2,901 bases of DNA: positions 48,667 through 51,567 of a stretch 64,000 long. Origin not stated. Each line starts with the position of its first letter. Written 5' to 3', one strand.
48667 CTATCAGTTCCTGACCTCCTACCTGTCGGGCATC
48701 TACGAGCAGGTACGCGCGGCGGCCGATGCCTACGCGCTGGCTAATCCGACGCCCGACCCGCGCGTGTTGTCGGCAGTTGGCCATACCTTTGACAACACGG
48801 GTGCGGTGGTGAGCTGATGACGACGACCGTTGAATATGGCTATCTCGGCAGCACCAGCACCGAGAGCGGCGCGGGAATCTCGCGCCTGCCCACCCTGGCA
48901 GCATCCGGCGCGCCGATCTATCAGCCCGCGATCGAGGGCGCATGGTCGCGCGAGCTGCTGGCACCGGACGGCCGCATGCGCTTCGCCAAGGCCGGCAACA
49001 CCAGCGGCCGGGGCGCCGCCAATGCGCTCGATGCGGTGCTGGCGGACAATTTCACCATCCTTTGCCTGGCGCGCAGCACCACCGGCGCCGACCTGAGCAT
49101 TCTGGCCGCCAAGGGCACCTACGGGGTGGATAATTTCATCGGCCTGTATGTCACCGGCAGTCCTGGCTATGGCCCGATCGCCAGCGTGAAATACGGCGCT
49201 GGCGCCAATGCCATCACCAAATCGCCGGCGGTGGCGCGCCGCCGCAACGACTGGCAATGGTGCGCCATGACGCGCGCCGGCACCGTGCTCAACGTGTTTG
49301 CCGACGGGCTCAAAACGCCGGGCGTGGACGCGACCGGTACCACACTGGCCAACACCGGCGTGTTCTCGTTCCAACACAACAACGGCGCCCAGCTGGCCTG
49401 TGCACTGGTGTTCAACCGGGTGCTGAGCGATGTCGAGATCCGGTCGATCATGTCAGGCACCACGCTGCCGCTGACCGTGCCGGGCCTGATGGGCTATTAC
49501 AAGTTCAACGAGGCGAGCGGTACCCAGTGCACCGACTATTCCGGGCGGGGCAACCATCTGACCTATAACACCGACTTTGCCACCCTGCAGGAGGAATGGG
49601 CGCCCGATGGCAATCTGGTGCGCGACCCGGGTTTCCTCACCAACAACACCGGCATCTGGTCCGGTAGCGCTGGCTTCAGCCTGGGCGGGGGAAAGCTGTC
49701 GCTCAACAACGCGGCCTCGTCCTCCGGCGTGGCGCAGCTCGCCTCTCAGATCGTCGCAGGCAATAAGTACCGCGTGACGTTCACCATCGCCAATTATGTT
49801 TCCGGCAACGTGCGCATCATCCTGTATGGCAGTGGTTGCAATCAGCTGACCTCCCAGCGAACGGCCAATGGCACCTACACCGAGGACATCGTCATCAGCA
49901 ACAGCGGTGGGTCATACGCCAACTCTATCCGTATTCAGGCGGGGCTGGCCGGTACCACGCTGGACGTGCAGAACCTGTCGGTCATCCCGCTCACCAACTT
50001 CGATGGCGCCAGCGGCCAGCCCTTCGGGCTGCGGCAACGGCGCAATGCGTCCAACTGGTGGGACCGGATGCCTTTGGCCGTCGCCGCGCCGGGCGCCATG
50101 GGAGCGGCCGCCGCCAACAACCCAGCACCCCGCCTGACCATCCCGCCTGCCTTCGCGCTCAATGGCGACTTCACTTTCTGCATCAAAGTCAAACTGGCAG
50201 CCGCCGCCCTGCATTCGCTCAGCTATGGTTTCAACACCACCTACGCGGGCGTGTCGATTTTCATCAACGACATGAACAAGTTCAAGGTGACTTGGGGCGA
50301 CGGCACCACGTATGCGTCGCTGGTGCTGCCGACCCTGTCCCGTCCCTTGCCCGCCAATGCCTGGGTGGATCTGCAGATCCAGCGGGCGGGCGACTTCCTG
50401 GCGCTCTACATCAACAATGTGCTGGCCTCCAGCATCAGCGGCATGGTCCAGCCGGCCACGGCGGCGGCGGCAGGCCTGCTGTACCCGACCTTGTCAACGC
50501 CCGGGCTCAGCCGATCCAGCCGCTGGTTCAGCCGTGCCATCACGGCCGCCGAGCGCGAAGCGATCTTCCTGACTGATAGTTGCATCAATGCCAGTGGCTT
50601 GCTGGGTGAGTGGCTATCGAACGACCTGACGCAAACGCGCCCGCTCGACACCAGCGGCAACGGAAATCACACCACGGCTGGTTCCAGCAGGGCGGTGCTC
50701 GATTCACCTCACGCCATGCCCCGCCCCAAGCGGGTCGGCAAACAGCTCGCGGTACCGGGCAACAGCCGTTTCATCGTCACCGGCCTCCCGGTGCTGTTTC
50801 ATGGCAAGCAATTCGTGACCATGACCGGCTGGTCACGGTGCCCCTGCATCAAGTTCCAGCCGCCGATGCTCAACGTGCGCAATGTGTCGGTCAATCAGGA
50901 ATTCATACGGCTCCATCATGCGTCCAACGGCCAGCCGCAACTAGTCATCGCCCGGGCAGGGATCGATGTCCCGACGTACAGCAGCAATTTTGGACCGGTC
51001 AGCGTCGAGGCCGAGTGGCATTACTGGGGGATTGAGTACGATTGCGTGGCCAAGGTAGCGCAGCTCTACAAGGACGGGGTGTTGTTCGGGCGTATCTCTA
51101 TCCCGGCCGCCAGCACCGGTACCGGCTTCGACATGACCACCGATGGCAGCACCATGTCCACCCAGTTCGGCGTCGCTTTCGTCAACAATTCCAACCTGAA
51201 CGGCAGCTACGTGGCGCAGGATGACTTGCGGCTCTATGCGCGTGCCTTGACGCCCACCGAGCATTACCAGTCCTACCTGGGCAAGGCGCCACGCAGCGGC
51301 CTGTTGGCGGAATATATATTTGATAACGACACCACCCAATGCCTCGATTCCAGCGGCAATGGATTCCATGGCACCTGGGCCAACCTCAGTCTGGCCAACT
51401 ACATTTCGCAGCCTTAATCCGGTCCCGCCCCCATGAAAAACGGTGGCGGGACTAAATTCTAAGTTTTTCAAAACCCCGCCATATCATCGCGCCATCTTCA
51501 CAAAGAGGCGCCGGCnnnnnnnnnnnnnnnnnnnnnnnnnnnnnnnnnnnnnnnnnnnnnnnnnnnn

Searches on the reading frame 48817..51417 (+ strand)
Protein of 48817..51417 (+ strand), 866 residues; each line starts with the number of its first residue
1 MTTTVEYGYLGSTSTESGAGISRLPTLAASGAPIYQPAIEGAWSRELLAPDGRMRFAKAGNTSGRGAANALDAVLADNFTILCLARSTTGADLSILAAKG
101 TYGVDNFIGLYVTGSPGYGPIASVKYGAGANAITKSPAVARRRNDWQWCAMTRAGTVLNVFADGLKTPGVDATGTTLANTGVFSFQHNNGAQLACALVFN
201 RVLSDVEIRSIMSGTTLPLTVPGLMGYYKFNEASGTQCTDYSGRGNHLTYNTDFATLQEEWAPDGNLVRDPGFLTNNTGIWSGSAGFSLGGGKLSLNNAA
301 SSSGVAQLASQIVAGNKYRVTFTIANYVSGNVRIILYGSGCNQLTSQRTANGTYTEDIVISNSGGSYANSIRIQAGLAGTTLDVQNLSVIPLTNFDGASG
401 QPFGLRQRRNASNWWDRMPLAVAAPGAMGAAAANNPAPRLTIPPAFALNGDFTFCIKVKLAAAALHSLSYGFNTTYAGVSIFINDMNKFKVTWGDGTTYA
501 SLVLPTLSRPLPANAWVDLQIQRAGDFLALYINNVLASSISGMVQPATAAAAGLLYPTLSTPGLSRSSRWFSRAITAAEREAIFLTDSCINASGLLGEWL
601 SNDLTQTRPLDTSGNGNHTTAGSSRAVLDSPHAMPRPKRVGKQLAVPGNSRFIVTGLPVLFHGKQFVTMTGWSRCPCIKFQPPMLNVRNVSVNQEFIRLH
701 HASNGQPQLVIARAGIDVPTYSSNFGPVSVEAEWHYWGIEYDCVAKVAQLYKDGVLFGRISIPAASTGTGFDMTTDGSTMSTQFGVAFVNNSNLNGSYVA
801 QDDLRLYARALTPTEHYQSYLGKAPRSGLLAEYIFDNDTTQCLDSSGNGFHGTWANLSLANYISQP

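Call 90: search_protein_families(library=phrogs, proteins=[window:48817-51417:+], max_evalue=0.0001)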
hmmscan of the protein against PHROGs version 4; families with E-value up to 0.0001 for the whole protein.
window:48817-51417:+ (866 aa): 0 families

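Call 91: search_protein_families(library=pfam, proteins=[window:48817-51417:+], max_evalue=0.001)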
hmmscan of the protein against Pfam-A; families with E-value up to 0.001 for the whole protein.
window:48817-51417:+ (866 aa): 1 family
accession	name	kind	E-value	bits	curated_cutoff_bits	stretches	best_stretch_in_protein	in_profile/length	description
PF13385.13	Laminin_G_3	-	9.9e-16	58.7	27.6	1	446-578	14-148/151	Concanavalin A-like lectin/glucanases superfamily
